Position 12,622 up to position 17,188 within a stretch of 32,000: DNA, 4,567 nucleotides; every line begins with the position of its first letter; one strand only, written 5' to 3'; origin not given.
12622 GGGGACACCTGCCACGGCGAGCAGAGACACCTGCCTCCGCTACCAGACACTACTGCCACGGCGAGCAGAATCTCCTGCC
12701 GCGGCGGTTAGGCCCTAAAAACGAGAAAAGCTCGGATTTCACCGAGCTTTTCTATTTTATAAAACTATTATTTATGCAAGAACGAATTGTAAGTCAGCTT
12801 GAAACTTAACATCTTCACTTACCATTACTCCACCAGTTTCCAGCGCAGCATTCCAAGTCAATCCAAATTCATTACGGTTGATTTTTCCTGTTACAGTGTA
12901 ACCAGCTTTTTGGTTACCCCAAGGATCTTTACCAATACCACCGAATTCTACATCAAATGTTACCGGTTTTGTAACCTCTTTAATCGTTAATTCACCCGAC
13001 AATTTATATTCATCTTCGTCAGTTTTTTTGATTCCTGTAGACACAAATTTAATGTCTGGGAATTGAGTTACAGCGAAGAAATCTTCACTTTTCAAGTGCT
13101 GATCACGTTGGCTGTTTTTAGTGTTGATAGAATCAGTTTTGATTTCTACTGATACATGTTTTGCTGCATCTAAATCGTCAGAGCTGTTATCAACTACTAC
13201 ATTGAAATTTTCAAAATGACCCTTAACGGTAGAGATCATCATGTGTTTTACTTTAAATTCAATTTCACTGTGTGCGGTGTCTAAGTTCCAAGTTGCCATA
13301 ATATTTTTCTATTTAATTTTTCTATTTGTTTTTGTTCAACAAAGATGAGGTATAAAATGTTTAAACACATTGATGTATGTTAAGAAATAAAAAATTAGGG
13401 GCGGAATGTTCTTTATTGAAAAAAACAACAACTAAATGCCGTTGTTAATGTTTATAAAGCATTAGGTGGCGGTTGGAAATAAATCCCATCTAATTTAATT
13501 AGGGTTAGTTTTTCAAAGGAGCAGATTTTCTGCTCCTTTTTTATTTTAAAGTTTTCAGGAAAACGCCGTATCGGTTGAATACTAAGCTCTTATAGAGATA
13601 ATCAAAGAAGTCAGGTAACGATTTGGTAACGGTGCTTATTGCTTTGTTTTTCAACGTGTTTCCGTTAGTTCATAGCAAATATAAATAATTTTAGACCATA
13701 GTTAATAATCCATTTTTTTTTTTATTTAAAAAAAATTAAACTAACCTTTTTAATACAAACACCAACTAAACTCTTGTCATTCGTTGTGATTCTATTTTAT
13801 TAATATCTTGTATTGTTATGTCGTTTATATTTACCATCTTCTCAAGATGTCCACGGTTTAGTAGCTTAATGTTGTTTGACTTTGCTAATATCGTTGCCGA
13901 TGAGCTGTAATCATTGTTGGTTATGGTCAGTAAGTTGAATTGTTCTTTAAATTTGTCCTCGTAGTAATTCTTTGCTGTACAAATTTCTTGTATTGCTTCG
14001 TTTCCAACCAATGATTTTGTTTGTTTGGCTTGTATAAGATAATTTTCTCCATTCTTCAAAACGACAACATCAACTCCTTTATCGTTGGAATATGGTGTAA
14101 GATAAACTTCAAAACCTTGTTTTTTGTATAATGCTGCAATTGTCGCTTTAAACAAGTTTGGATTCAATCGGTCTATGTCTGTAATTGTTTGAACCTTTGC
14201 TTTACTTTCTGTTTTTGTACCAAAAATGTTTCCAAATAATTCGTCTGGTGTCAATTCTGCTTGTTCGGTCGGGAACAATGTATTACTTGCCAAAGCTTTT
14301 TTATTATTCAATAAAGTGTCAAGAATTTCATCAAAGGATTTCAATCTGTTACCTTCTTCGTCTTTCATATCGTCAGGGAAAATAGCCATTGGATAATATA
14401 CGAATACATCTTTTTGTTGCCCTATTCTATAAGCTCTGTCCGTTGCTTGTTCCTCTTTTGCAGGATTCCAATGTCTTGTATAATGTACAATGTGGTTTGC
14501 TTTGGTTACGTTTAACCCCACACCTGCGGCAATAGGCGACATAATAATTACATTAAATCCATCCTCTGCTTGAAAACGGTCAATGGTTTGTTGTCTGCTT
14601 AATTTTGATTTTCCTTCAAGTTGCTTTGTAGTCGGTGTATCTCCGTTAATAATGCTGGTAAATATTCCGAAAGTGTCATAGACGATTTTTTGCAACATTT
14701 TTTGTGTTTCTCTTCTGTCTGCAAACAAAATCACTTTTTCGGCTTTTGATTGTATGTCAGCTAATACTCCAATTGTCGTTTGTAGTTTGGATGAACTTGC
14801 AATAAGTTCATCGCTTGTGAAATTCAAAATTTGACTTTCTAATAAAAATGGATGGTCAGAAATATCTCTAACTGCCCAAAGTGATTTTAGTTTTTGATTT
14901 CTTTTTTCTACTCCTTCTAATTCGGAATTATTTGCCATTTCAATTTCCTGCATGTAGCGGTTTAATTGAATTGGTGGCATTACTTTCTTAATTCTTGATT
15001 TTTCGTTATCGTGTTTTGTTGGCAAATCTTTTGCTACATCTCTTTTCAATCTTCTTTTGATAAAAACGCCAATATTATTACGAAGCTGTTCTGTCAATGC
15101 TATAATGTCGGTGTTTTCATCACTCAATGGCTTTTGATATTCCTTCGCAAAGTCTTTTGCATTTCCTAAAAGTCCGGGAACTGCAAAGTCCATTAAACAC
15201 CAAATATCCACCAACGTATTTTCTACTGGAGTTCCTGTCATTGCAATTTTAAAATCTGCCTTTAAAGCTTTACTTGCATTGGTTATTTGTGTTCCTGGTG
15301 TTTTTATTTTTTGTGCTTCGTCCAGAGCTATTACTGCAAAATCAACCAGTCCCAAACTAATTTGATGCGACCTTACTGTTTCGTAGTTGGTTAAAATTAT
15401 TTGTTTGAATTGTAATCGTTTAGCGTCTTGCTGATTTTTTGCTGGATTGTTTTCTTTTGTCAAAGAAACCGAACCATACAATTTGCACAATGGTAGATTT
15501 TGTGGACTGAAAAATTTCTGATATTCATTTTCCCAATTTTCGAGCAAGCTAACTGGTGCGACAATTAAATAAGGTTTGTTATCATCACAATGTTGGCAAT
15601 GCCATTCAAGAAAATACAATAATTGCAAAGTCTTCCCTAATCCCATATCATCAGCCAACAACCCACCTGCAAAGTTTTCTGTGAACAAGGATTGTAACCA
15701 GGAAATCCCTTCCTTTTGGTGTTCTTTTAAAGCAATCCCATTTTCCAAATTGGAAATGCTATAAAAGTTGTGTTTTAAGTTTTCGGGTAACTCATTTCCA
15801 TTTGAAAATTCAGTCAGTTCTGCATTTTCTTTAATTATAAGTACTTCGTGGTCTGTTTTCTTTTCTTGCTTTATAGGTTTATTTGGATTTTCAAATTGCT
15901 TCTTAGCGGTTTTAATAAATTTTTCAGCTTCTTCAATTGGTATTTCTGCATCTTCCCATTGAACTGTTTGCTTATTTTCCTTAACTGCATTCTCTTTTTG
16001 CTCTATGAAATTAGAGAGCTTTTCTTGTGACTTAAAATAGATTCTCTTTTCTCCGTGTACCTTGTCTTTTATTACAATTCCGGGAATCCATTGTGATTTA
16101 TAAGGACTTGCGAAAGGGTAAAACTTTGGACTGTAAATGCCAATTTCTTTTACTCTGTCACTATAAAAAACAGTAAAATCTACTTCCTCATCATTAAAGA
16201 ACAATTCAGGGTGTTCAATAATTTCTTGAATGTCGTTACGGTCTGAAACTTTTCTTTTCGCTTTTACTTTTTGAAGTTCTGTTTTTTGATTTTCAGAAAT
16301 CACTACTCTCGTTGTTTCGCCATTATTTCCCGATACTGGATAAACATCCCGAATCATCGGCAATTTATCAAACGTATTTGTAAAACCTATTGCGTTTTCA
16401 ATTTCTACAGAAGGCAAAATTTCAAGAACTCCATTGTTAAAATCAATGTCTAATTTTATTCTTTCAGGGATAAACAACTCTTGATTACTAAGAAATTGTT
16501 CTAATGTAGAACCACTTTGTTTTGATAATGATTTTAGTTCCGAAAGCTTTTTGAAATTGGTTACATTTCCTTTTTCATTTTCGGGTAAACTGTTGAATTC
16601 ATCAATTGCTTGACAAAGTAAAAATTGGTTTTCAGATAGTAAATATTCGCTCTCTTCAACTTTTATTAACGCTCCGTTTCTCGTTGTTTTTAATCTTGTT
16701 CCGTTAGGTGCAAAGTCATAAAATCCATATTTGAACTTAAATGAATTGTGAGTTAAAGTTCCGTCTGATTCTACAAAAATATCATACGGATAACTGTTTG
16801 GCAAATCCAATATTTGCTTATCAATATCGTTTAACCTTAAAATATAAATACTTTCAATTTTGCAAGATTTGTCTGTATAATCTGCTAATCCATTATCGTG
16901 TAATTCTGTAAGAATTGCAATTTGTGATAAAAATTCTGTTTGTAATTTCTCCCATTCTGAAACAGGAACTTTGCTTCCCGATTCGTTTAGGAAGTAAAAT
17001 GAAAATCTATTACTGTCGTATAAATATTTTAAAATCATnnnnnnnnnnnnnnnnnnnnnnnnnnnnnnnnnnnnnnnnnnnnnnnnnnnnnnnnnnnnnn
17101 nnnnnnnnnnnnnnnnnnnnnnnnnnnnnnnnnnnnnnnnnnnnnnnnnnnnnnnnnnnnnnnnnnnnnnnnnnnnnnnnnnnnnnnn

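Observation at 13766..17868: SNF2 helicase-Mrr nuclease giant with an overlapping partner: ZorC/ZorD-like pair without ZorAB, or a stand-alone two-gene nuclease-helicase system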

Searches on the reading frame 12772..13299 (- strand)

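Call 9: search_protein_families(library=pfam, proteins=[window:12772-13299:-], max_evalue=0.01)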
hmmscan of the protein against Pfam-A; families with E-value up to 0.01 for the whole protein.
window:12772-13299:- (175 aa): 1 family
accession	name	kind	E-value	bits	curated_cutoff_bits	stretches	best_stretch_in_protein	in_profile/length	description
PF04264.18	YceI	-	2.4e-48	164.7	23.7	1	4-172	1-150/150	YceI-like domain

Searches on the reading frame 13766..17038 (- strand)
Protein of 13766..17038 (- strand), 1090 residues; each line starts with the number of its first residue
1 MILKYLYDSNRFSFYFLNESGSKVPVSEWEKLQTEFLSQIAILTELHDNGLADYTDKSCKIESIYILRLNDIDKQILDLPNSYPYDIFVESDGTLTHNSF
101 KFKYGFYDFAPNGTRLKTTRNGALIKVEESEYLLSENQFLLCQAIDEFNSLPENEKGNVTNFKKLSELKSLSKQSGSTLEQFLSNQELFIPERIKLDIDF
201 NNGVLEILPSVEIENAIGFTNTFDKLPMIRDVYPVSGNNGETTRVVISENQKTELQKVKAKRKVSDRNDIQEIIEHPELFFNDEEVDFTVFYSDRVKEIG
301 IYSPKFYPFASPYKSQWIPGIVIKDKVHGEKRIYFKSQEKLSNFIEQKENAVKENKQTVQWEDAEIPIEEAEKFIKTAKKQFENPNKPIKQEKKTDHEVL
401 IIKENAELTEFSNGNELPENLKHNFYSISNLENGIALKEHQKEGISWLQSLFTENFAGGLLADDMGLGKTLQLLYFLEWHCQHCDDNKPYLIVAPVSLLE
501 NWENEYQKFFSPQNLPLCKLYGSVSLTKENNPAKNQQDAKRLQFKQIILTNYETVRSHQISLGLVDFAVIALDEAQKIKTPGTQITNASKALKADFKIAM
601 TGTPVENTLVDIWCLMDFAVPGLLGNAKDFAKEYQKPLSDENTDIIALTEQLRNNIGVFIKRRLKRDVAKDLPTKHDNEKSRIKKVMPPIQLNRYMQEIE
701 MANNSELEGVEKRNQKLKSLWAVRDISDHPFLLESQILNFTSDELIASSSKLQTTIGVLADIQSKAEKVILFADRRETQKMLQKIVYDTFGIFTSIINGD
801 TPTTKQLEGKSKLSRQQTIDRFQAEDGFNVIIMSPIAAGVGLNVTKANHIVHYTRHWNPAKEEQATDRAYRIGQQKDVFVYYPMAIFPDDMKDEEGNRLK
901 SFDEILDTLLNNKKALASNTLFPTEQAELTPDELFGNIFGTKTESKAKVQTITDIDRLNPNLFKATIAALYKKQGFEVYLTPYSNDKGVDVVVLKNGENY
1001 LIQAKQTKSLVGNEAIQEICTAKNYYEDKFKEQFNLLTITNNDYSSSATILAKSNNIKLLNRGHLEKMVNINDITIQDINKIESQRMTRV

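Call 3: search_protein_families(library=pfam, proteins=[window:13766-17038:-], max_evalue=0.1)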
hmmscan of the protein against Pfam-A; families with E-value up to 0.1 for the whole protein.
window:13766-17038:- (1090 aa): 7 families
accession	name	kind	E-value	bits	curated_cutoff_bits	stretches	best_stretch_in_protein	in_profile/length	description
PF00176.29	SNF2-rel_dom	-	7.9e-53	179.9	24.9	1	440-730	1-288/290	SNF2-related domain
PF04471.18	Mrr_cat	-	1e-18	67.9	21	1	955-1068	1-114/115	Restriction endonuclease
PF00271.37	Helicase_C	-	3.5e-13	50.2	23.5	1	759-873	10-110/110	Helicase conserved C-terminal domain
PF04851.21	ResIII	-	4.6e-11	43.3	22.5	1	435-605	2-163/164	Type III restriction enzyme, res subunit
PF00270.35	DEAD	-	1e-05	25.7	26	1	464-605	22-161/167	DEAD/DEAH box helicase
PF00861.27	Ribosomal_L18p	-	0.052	14.3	27.8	0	735-791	38-95/116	Ribosomal L18 of archaea, bacteria, mitoch. and chloroplast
PF13401.12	AAA_22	-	0.054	14.2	27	0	466-603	15-123/130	AAA domain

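Call 4: search_protein_families(library=padloc, proteins=[window:13766-17038:-], max_evalue=0.1)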
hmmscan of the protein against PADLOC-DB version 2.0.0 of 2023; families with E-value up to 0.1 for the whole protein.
window:13766-17038:- (1090 aa): 39 families (the best 25 are shown)
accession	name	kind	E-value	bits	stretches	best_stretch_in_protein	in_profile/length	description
PDLC00631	ZorD1|ZorD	-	0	1352.3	1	9-1079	8-1070/1071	"SWI2/SNF2 helicase, Mrr-like nuclease"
PDLC00632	ZorD1|ZorD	-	9.4e-209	694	2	284-926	424-1085/1101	"SWI2/SNF2 helicase, Mrr-like nuclease"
PDLC00629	ZorD1|ZorD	-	1.6e-181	603.7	2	278-947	329-981/1012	"SWI2/SNF2 helicase, Mrr-like nuclease"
PDLC00634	ZorD1|ZorD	-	2.1e-176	586.8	2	289-960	336-1010/1208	"SWI2/SNF2 helicase, Mrr-like nuclease"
PDLC00633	ZorD1|ZorD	-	2e-174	580.1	1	32-932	47-896/908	"SWI2/SNF2 helicase, Mrr-like nuclease"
PDLC00628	ZorD1|ZorD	-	4.3e-165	549.3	2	336-1086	414-1156/1171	"SWI2/SNF2 helicase, Mrr-like nuclease"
PDLC00627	ZorD1|ZorD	-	2e-159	530.6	2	538-923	599-991/1006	"SWI2/SNF2 helicase, Mrr-like nuclease"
PDLC02854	DpdE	-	1.9e-137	457.7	2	338-924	479-1065/1083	DpdE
PDLC00630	ZorD1|ZorD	-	1.7e-101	339.1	2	545-1080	268-807/817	"SWI2/SNF2 helicase, Mrr-like nuclease"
PDLC02842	DpdE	-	1e-80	269.8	1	398-881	666-1124/1176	DpdE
PDLC02845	DpdE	-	1.4e-53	180.1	1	436-882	843-1247/1293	DpdE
PDLC02850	DpdE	-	2.6e-52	176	1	434-884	802-1218/1282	DpdE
PDLC02849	DpdE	-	2.1e-51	173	1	436-880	400-805/857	DpdE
PDLC02851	DpdE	-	7.9e-43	144.4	1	436-883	597-1010/1055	DpdE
PDLC02848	DpdE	-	1.2e-33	114.2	1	434-774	354-671/856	DpdE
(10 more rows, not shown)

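Call 12: find_encoding_contigs(protein=window:13766-17038:-, flank=10000, max_places=10)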
Protein window:13766-17038:- (1090 aa): no gene with exactly this product is on record in the collection.

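Call 42: search_solved_structures(query=window:13766-17038:-, max_evalue=1e-10)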
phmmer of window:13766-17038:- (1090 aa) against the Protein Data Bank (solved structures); distinct sequences matched with E-value up to 1e-10: 81 (the best 60 are shown).
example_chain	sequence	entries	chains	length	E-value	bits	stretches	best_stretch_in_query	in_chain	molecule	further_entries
8qy7_A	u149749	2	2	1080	3.5e-133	449.3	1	290-925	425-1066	DEAD/DEAH box helicase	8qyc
1z63_A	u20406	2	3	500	1.9e-60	208.5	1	436-886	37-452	Helicase of the snf2/rad54 family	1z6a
5hzr_A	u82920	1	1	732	1.3e-48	169.4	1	430-881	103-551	SNF2-family ATP dependent chromatin remodeling factor like protein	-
8he5_O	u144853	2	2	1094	2.6e-48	168.4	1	436-885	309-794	DNA repair protein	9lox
6iy2_O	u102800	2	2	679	4.2e-48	167.6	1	401-880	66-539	Transcription regulatory protein SNF2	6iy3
6jyl_K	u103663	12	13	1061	4.6e-48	167.5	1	392-882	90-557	ISWI chromatin-remodeling complex ATPase ISW1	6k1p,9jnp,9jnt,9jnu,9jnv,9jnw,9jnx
7x3t_V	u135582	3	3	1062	4.6e-48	167.5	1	392-882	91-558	ISWI chromatin-remodeling complex ATPase ISW1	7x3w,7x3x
5vvr_M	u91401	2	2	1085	4.9e-48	167.4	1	546-884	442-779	DNA repair and recombination protein RAD26 | RAD26 isoform 1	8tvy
5x0x_O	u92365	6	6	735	5e-48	167.4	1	398-880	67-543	Transcription regulatory protein SNF2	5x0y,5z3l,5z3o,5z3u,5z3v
9lj2_K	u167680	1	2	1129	5.3e-48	167.3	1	392-882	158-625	ISWI chromatin-remodeling complex ATPase ISW1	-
6iro_L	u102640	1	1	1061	6.3e-48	167.1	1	392-882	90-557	ISWI chromatin-remodeling complex ATPase ISW1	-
23cp_K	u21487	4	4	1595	9.8e-48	166.4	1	430-880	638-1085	WD40 repeat-containing protein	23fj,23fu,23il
7egm_A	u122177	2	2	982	1.1e-47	166.2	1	398-880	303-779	Transcription regulatory protein SNF2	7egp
6uxv_A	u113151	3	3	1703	3.3e-47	164.7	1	401-880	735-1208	Transcription regulatory protein SNF2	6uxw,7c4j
6pwf_K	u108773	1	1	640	3.5e-46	161.3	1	437-882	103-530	chromatin remodeling factor ISWI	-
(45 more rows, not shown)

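Call 45: list_cluster_members(proteins=[window:13766-17038:-, window:1464-2735:+, window:24839-25867:-, window:12772-13299:-, window:4083-4922:-])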
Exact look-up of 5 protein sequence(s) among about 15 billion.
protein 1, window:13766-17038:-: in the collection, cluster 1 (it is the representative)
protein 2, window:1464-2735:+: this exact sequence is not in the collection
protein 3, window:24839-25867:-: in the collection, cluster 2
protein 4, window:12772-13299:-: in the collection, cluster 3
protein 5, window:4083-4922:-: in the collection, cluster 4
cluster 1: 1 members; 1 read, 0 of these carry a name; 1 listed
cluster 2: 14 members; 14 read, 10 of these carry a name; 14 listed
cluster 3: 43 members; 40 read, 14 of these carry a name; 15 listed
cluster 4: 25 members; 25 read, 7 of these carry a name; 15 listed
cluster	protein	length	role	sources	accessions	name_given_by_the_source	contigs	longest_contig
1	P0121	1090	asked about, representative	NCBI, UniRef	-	-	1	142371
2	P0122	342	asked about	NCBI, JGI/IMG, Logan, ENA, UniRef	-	-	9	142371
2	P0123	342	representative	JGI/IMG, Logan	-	LacI family transcriptional regulator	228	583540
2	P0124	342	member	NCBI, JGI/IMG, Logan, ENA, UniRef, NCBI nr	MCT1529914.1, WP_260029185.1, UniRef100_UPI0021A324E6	LacI family transcriptional regulator [Sphingobacterium daejeonense] | LacI family DNA-binding transcriptional regulator n=2 Tax=Sphingobacterium daejeonense ... | LacI family DNA-binding transcriptional regulator [Sphingobacterium daejeonense]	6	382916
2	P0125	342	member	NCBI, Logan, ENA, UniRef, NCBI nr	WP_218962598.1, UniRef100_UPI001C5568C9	LacI family DNA-binding transcriptional regulator [Sphingobacterium sp. 1.A.5] | LacI family DNA-binding transcriptional regulator n=1 Tax=Sphingobacterium sp. 1.A.5 ...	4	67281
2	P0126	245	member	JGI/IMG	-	LacI family transcriptional regulator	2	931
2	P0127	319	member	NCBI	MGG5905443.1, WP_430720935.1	LacI family DNA-binding transcriptional regulator, partial [Sphingobacterium daejeonense]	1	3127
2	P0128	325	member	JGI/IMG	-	LacI family transcriptional regulator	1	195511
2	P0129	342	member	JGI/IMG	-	LacI family transcriptional regulator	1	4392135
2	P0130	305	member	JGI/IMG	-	LacI family transcriptional regulator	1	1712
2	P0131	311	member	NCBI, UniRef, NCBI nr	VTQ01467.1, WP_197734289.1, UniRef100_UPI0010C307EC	LacI family DNA-binding transcriptional regulator [Sphingobacterium daejeonense] | LacI family DNA-binding transcriptional regulator n=1 Tax=Sphingobacterium daejeonense ...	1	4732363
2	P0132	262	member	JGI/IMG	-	LacI family transcriptional regulator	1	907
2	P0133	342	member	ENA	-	-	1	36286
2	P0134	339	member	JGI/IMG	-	-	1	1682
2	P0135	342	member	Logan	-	-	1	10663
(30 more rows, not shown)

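Call 46: find_related_loci(query=window:13766-17038:-, collection=metagenome_contigs, flank=10000)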
Query window:13766-17038:- (1090 aa) in metagenome_contigs; peptide patterns used: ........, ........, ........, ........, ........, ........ (x = any residue, [..] = any of these).
97 stretches matched a pattern; 27 encode a relative of the query (tblastn E <= 1e-3); 27 distinct loci.
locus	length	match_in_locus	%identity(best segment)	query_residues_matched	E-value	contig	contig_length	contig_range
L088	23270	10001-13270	91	1-1090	0e+0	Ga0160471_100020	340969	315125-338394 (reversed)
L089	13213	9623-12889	88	2-1090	0e+0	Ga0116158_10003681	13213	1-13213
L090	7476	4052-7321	85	1-1090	0e+0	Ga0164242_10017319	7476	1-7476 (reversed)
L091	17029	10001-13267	84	1-1090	0e+0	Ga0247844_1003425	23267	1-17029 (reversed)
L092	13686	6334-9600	84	1-1090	0e+0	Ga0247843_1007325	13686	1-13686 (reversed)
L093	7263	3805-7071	84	2-1090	0e+0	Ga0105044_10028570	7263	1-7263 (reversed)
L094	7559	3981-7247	84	1-1090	0e+0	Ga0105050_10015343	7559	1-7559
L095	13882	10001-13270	82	1-1090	0e+0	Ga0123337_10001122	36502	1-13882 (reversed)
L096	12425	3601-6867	83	1-1090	0e+0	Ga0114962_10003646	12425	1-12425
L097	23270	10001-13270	92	1-1090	0e+0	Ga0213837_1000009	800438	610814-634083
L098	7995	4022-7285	81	2-1090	0e+0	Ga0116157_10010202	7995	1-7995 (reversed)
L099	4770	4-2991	86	95-1090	0e+0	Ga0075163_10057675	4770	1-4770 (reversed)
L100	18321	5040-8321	78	1-1090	0e+0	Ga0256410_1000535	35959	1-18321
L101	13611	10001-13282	78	1-1090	0e+0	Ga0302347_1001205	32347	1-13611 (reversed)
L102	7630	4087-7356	69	1-1090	0e+0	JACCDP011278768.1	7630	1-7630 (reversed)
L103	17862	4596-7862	79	2-1090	0e+0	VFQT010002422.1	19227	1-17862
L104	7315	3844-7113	68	1-1090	0e+0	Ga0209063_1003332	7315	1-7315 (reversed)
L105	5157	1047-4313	66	2-1090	0e+0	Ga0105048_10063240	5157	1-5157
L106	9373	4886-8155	65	2-1090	0e+0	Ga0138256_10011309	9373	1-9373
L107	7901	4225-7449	63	10-1090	0e+0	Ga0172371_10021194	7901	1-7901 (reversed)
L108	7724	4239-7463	63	10-1090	0e+0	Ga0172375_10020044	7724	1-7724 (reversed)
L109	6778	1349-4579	61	12-1090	0e+0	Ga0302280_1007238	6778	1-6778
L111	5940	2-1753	90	507-1090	0e+0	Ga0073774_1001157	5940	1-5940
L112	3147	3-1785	89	497-1090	0e+0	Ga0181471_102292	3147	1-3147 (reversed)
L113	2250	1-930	90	781-1090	0e+0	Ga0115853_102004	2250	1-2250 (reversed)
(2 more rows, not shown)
